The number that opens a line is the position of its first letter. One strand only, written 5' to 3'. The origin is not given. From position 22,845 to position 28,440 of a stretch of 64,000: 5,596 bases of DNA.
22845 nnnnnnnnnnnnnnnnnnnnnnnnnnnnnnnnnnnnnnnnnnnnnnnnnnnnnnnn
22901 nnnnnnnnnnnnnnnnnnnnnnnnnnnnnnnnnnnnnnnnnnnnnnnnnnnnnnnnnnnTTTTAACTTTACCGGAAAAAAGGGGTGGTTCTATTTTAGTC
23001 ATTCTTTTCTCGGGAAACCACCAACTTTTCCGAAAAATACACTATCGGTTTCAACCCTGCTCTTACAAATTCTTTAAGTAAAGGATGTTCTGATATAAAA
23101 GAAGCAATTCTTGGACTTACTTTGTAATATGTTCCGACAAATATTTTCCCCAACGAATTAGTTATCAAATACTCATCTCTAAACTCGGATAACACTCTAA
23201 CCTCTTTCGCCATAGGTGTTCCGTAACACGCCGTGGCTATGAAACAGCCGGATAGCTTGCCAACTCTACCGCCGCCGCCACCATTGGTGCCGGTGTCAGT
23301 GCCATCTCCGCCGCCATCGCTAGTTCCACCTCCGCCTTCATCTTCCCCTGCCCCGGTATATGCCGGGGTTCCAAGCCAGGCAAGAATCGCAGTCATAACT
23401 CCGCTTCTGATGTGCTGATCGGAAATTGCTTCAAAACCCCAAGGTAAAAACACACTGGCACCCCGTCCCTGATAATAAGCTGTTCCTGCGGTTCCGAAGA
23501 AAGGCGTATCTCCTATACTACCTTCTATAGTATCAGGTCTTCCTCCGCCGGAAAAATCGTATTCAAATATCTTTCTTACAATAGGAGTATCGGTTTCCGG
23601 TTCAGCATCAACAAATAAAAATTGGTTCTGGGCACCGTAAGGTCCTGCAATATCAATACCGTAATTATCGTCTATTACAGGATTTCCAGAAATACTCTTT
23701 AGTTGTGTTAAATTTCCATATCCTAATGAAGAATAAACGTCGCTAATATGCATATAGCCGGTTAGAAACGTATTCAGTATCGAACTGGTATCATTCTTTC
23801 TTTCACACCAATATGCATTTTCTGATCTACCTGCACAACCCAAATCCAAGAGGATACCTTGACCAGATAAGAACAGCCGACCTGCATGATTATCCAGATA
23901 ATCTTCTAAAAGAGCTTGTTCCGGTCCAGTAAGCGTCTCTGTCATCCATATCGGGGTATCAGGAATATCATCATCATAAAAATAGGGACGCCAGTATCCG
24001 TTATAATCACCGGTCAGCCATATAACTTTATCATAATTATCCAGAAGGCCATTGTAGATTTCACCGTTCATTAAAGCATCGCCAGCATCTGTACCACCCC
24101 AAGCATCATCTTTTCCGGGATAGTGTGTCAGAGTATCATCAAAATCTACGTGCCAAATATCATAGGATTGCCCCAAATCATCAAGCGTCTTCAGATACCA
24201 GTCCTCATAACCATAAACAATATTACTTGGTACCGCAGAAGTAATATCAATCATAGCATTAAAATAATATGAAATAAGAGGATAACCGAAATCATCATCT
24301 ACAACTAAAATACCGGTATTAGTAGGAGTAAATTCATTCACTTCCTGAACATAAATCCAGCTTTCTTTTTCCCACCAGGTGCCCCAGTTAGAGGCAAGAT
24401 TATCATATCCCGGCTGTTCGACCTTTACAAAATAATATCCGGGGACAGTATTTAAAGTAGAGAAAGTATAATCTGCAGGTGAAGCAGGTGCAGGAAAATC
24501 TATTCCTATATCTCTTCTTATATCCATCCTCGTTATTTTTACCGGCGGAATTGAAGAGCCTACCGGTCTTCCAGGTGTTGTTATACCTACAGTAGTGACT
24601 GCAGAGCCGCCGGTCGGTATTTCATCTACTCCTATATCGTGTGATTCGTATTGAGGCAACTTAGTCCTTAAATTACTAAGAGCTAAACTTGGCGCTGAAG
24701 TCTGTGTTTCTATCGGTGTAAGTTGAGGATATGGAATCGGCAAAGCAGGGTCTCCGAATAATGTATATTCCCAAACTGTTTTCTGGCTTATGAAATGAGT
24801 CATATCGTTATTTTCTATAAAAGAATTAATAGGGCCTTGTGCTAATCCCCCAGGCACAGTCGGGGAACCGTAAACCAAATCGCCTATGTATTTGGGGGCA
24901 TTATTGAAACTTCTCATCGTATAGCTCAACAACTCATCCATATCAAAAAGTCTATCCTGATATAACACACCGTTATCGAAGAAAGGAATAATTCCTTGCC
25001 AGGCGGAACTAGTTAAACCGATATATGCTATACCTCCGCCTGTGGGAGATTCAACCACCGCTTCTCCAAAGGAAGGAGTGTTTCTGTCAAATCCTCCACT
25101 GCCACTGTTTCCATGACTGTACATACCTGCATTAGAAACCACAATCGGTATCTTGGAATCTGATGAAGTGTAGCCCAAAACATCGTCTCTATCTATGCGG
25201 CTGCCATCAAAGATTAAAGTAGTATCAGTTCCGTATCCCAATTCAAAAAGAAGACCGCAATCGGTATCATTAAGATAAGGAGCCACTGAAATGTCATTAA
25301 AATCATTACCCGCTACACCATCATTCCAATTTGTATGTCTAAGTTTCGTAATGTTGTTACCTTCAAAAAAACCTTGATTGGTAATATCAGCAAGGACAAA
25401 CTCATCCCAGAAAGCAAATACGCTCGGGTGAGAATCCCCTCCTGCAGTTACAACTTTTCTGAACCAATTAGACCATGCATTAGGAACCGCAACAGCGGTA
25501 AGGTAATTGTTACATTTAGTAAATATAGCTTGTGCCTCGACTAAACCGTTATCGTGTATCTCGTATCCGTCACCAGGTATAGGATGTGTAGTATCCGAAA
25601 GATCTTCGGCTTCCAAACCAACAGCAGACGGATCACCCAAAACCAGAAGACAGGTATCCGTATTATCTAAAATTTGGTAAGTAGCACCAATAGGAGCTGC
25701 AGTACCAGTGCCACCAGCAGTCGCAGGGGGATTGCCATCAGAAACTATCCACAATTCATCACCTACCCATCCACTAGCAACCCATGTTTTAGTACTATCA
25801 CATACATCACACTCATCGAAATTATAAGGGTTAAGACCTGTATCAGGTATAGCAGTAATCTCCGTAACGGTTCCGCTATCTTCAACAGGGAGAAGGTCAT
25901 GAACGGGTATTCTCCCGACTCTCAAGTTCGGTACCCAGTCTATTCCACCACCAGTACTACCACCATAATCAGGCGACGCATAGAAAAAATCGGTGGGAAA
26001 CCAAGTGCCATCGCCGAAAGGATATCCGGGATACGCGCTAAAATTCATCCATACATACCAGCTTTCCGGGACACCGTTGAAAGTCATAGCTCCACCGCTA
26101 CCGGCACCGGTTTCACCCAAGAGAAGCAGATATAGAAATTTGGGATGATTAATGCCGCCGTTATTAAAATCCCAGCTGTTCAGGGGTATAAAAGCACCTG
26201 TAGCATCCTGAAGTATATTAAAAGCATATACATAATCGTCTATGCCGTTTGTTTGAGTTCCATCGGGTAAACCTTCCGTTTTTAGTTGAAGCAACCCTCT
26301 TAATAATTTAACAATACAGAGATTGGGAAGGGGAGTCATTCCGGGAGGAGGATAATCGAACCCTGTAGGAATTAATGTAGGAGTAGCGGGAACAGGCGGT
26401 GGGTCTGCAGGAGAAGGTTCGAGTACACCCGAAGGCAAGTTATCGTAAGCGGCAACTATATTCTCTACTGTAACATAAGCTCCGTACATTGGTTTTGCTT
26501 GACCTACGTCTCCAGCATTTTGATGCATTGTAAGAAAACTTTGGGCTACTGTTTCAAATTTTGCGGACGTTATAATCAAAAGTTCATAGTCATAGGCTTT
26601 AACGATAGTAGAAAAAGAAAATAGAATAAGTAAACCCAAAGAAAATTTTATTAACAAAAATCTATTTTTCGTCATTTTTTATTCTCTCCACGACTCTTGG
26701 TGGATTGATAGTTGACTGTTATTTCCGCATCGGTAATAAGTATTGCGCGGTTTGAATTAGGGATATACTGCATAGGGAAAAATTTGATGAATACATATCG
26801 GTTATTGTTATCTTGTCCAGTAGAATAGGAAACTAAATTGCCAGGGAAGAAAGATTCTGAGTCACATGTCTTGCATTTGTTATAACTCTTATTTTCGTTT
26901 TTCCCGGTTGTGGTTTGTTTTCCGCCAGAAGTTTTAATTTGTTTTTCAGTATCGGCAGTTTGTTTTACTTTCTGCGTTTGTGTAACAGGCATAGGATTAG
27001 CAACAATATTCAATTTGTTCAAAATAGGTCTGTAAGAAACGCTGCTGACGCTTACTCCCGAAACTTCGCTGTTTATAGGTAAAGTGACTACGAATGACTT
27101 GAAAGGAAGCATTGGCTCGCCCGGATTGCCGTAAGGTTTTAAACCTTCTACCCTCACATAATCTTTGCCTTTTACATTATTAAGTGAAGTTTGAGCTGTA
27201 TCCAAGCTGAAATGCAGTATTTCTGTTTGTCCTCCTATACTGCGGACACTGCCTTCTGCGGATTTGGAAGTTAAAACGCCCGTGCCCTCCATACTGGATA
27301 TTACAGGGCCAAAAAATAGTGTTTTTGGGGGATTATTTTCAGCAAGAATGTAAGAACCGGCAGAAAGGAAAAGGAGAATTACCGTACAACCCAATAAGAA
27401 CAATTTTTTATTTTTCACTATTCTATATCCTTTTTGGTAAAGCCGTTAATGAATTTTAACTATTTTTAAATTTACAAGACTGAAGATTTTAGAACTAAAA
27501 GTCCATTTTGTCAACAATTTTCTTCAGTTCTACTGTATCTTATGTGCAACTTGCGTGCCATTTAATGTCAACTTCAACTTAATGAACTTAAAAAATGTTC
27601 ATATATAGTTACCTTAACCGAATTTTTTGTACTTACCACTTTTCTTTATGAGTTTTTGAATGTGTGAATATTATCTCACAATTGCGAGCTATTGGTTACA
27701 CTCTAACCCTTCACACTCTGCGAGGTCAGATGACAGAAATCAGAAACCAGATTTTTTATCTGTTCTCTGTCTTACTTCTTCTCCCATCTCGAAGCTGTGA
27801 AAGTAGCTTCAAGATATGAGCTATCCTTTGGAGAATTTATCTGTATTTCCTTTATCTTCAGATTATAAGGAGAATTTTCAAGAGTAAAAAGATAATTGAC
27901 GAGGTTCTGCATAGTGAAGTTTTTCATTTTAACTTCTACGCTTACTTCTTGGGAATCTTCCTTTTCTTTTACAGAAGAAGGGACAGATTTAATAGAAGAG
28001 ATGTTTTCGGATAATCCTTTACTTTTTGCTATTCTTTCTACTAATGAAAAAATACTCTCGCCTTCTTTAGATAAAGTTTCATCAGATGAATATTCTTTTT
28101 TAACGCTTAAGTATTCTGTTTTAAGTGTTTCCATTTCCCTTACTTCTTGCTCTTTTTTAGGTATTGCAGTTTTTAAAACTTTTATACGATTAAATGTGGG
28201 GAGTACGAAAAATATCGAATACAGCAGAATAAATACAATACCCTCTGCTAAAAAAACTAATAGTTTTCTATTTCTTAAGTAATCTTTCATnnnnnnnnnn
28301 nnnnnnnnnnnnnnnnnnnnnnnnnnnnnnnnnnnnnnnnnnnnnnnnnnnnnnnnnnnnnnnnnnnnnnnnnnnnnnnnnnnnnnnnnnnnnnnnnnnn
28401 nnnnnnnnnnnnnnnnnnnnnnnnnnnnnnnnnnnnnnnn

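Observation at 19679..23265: Shared C-terminal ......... module (~75 aa) on two otherwise unrelated secreted proteins, ~90% identical at the DNA level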

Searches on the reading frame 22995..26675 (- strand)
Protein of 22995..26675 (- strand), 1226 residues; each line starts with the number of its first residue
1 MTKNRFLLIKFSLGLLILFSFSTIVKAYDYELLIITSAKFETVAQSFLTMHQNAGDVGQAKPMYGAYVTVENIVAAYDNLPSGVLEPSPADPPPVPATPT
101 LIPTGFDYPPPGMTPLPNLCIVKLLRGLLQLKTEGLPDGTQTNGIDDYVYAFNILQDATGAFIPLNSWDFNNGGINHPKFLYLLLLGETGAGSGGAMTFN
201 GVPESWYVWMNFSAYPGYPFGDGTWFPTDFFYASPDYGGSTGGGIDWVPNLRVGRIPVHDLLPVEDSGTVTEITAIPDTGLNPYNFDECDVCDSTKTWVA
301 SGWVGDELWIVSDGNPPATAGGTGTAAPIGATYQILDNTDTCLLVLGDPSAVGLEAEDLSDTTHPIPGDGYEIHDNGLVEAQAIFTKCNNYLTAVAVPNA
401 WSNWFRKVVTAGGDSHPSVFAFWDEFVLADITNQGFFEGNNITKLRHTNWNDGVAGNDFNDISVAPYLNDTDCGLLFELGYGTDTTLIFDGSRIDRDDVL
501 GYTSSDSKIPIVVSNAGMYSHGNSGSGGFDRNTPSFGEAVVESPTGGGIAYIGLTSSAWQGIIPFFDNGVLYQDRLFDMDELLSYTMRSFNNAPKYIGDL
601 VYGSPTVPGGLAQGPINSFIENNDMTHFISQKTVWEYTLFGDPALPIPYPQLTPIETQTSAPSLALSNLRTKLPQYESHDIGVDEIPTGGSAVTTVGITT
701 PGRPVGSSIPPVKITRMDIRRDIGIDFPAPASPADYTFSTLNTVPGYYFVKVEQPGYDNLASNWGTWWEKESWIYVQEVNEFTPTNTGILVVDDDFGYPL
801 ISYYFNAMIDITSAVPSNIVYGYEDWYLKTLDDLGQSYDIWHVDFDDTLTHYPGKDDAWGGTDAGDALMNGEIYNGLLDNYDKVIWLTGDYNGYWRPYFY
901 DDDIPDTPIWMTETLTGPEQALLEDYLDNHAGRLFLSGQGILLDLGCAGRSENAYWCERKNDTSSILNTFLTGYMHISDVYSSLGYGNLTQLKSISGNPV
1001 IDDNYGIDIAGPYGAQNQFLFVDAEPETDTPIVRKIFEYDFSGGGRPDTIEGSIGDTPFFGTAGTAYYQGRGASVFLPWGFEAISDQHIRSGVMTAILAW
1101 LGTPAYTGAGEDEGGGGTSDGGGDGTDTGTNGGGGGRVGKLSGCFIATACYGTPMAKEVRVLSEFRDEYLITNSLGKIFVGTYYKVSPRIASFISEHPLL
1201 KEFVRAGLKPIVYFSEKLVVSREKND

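Call 5: search_protein_families(library=ncbifam, proteins=[window:22995-26675:-], max_evalue=0.01)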
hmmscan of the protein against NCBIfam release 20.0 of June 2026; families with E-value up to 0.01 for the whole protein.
window:22995-26675:- (1226 aa): 1 family
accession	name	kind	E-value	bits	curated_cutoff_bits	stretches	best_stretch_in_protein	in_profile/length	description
NF041770.1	CFI_box_CTERM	domain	1.3e-26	92.2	40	1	1144-1212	1-69/69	CFI-box-CTERM domain-containing protein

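Call 6: search_protein_families(library=pfam, proteins=[window:22995-26675:-], max_evalue=0.01)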
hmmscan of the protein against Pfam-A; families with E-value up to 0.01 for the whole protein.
window:22995-26675:- (1226 aa): 1 family
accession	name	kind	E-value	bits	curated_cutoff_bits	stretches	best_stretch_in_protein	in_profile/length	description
PF01364.23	Peptidase_C25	-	3.8e-20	72.9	23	2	380-646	137-373/374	Peptidase family C25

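Call 60: find_encoding_contigs(protein=window:22995-26675:-, flank=3000, max_places=3)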
Protein window:22995-26675:- (1226 aa): no gene with exactly this product is on record in the collection.

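Call 89: find_related_loci(query=window:23355-26675:-, collection=metagenome_contigs, flank=10000)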
Query window:23355-26675:- (1107 aa) in metagenome_contigs; peptide patterns used: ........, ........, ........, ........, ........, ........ (x = any residue, [..] = any of these).
57 stretches matched a pattern, but none encodes a relative of the query by tblastn (E <= 1e-3).

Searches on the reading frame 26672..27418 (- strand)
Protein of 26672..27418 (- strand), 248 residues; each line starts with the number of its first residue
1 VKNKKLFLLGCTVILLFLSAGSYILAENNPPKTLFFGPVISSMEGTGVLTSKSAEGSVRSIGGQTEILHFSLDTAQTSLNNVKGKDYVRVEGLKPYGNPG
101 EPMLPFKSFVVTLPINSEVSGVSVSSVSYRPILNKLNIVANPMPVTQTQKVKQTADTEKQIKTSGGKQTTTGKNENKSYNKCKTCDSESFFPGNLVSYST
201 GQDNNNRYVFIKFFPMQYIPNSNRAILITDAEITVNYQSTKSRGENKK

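Call 5: search_protein_families(library=ncbifam, proteins=[window:26672-27418:-], max_evalue=0.01)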
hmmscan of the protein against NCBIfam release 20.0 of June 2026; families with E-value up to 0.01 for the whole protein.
window:26672-27418:- (248 aa): 0 families

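Call 6: search_protein_families(library=pfam, proteins=[window:26672-27418:-], max_evalue=0.01)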
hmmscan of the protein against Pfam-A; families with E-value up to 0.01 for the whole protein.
window:26672-27418:- (248 aa): 1 family
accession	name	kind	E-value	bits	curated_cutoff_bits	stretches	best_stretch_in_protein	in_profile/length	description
PF08126.16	Propeptide_C25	-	2.3e-05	24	22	1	95-247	53-182/205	Propeptide_C25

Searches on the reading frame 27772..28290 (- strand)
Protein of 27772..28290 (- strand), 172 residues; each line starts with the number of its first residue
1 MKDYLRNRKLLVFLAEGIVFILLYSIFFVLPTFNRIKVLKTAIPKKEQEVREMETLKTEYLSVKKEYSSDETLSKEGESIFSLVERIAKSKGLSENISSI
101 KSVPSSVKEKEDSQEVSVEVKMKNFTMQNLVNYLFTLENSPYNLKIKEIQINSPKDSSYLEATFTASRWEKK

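Call 11: search_protein_families(library=pfam, proteins=[window:27772-28290:-], max_evalue=0.001)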
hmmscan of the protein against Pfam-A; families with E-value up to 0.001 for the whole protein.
window:27772-28290:- (172 aa): 1 family
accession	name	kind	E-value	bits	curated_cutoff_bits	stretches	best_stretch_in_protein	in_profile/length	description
PF04612.17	T2SSM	-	4.2e-07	30.8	27.8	1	6-166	14-156/160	Type II secretion system (T2SS), protein M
